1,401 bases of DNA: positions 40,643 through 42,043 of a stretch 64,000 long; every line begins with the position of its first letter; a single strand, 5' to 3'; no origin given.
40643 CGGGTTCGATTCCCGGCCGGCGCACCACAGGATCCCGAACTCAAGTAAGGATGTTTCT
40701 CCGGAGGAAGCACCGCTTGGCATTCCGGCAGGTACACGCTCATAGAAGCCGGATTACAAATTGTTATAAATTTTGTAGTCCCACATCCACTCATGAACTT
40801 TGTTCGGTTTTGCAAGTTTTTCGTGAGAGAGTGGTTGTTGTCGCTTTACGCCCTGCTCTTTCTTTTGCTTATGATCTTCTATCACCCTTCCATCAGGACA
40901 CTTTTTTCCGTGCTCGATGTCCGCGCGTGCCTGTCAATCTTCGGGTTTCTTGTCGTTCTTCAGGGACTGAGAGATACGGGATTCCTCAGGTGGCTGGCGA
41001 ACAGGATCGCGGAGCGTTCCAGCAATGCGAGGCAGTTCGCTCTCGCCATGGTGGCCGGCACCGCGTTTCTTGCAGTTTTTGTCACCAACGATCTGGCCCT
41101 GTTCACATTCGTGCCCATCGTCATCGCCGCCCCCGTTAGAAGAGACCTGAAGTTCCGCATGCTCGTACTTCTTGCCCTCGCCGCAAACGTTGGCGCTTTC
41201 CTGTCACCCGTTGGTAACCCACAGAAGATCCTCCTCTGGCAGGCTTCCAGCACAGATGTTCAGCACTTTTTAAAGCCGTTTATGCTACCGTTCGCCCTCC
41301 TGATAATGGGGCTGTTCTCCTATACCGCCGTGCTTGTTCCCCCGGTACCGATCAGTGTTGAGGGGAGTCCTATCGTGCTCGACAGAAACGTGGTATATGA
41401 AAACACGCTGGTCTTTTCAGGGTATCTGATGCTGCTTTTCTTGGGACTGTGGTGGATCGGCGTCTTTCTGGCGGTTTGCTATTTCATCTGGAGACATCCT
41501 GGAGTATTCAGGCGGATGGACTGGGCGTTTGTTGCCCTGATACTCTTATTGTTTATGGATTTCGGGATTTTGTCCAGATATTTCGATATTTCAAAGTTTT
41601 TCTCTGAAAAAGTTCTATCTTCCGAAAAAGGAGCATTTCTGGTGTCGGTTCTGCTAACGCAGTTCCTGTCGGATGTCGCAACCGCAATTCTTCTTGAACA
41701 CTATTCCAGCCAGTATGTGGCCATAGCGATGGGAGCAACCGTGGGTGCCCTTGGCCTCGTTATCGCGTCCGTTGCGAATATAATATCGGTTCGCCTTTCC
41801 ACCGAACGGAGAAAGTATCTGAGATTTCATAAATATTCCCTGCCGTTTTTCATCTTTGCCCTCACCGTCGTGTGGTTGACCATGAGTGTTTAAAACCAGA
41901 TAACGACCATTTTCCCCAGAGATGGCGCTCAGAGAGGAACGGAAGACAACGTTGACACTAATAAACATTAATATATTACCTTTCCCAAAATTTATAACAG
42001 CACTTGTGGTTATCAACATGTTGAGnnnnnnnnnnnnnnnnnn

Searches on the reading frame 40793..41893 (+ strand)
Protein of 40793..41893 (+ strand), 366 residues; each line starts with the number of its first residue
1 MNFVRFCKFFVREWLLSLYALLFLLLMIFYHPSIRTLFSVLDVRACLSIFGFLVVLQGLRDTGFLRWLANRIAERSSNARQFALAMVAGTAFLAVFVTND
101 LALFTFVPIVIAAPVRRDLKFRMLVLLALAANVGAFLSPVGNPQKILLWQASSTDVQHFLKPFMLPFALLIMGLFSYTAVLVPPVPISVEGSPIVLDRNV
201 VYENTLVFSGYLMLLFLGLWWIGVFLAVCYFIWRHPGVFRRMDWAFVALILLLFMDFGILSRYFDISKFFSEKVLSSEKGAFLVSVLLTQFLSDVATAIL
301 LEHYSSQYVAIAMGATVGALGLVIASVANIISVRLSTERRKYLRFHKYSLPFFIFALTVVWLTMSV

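Call 40: search_protein_families(library=pfam, proteins=[window:40793-41893:+], max_evalue=0.0001)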
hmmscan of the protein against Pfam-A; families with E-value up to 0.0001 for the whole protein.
window:40793-41893:+ (366 aa): 1 family
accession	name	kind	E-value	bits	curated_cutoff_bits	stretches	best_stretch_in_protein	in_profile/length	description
PF03600.22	CitMHS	-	6.2e-22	78.6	31.9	1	16-301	11-310/336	Citrate transporter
